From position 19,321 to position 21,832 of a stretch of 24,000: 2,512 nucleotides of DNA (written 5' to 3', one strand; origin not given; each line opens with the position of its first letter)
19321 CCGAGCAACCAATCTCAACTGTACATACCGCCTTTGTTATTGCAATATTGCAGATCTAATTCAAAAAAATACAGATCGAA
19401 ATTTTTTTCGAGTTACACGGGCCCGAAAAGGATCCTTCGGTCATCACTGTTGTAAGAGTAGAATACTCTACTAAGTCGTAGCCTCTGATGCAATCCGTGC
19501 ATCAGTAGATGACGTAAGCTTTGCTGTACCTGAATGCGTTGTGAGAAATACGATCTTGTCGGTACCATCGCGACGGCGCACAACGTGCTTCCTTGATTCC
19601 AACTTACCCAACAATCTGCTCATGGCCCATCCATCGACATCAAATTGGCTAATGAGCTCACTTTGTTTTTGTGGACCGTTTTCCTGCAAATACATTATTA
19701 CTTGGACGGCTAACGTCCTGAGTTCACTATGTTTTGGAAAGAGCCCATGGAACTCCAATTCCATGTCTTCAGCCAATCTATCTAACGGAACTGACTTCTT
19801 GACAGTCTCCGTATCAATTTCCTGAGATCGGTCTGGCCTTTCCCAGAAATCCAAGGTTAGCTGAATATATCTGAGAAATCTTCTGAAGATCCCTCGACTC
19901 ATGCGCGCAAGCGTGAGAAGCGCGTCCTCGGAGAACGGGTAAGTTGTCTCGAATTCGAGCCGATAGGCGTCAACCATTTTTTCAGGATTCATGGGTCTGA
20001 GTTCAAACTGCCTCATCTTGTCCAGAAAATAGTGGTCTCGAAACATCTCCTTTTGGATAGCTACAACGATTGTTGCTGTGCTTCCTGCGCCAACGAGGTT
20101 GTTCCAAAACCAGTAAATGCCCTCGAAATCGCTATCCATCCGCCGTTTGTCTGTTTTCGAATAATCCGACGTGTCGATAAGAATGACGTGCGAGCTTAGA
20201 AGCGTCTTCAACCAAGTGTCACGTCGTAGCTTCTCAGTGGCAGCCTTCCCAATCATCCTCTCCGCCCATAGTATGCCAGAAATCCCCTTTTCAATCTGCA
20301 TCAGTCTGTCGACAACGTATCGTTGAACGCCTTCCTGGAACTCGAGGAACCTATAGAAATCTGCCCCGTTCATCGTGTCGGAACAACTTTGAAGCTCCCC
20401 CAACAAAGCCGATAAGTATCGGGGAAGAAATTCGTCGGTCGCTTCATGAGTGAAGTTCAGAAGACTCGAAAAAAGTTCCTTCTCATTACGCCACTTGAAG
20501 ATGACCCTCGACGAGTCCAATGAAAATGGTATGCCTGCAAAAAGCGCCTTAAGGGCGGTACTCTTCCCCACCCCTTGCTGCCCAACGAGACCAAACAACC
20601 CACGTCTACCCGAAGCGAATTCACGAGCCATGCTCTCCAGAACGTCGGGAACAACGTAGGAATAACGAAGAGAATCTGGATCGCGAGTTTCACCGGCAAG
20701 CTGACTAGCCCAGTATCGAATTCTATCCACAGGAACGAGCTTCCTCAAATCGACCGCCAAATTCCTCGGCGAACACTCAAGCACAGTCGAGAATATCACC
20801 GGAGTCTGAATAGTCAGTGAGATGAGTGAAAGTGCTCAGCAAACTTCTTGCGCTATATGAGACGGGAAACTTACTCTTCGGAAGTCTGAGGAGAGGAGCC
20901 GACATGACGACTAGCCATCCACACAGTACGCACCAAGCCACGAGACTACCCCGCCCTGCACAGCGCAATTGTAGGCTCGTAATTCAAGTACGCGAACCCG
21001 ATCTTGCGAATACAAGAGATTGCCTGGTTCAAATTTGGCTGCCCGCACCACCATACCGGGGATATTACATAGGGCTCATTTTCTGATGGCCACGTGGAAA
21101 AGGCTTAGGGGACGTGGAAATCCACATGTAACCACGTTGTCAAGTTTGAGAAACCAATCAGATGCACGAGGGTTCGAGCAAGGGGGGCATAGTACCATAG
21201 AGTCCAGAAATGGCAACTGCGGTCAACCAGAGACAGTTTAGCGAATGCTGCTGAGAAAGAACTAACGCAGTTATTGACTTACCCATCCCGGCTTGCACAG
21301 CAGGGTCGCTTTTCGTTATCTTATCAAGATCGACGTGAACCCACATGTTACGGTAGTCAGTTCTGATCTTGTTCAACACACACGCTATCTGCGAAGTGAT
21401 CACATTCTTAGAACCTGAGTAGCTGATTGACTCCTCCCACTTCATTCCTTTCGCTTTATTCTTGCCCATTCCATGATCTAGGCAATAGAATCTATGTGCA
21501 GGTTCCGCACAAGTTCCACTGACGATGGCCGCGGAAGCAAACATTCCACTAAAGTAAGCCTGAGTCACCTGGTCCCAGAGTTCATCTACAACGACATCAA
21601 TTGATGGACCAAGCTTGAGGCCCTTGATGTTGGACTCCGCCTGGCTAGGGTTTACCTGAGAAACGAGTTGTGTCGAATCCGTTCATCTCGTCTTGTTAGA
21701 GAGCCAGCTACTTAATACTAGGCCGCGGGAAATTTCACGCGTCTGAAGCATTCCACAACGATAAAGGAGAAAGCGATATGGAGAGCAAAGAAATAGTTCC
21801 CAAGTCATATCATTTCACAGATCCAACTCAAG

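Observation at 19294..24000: Low-G+C island with an uncharacterised three-gene module (AAA+-wHTH ATPase, small ORF, giant helical protein)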

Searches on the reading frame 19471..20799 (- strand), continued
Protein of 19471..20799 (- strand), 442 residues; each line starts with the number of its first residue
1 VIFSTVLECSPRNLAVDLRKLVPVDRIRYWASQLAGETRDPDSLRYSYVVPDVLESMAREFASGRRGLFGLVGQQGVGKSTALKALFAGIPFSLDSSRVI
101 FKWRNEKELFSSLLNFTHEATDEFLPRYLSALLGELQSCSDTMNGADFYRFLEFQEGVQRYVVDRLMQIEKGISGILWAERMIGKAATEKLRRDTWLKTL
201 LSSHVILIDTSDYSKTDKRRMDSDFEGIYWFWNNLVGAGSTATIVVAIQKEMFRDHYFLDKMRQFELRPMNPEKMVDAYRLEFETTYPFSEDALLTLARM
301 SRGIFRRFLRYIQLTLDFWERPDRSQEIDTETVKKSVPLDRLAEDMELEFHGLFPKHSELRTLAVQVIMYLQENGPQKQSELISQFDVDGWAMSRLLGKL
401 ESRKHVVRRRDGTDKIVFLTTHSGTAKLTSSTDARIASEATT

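Call 95: find_related_loci(query=A2, collection=viral_contigs, flank=6000)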
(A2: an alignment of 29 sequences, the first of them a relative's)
Query A2 (442 aa) in viral_contigs; peptide patterns used: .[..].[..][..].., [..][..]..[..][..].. (x = any residue, [..] = any of these).
97 stretches matched a pattern, but none encodes a relative of the query by tblastn (E <= 1e-3).

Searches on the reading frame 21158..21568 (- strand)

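Call 8: search_protein_families(library=pfam, proteins=[window:21158-21568:-], max_evalue=1)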
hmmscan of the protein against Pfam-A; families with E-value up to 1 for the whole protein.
window:21158-21568:- (136 aa): 2 families
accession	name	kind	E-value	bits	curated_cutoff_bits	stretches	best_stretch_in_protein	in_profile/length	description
PF13643.11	DUF4145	-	0.096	13.2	23.1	1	31-88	23-79/88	Domain of unknown function (DUF4145)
PF18953.6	SAP_new25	-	0.14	12.3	26.3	1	46-66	20-40/51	SAP domain-containing new25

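Call 9: search_protein_families(library=padloc, proteins=[window:21158-21568:-], max_evalue=1)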
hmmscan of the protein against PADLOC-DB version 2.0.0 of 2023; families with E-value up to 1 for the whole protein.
window:21158-21568:- (136 aa): 1 family
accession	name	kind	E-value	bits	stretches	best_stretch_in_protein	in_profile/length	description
PDLC02582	DrmB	-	0.013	12.1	1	31-95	24-88/649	DrmB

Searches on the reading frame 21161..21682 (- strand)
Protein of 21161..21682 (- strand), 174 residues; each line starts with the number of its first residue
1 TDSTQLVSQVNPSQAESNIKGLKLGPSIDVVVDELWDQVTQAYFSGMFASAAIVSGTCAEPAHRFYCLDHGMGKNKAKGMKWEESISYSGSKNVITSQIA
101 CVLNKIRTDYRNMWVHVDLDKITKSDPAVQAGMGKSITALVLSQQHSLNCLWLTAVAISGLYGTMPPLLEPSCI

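Call 12: search_protein_families(library=ncbifam, proteins=[window:21161-21682:-], max_evalue=1)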
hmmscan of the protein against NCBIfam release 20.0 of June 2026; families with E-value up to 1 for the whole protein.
window:21161-21682:- (174 aa): 0 families

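Call 13: search_protein_families(library=pfam, proteins=[window:21161-21682:-], max_evalue=1)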
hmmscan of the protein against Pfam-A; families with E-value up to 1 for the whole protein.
window:21161-21682:- (174 aa): 2 families
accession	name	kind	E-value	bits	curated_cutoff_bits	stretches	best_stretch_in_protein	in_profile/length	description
PF13643.11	DUF4145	-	0.12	12.9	23.1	1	69-126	23-79/88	Domain of unknown function (DUF4145)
PF18953.6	SAP_new25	-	0.2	11.7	26.3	1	84-104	20-40/51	SAP domain-containing new25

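Call 60: find_homologous_proteins(query=window:21161-21682:-, max_evalue=0.01)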
Query window:21161-21682:- (174 aa): 4 proteins with E <= 0.01 among 82 candidates.
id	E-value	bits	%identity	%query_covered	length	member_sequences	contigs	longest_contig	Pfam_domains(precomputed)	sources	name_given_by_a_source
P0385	4.4e-86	305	100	78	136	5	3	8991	-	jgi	jgi:hypothetical protein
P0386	1.5e-78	281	74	98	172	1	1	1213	-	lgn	-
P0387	5.3e-50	188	83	59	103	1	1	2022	-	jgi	jgi:hypothetical protein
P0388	3.4e-29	120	39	96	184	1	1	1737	-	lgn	-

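Call 62: search_protein_families(library=pfam, proteins=[P0386, P0388], max_evalue=1)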
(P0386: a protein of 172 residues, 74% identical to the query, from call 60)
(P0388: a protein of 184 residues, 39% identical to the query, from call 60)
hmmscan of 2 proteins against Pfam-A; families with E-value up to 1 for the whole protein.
P0386 (172 aa): 2 families
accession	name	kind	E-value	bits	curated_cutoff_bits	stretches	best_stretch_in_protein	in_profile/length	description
PF13643.11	DUF4145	-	0.086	13.3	23.1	1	39-124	4-79/88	Domain of unknown function (DUF4145)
PF14470.12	bPH_3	-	0.088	13.7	23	1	63-122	33-91/95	Bacterial PH domain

P0388 (184 aa): 2 families
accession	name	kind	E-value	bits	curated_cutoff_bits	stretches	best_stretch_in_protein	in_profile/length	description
PF05230.16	MASE2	-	0.054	14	25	1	67-123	20-76/89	MASE2 domain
PF16793.10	RepB_primase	-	0.054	13.8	24.3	1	105-174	61-126/186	RepB DNA-primase N-terminal domain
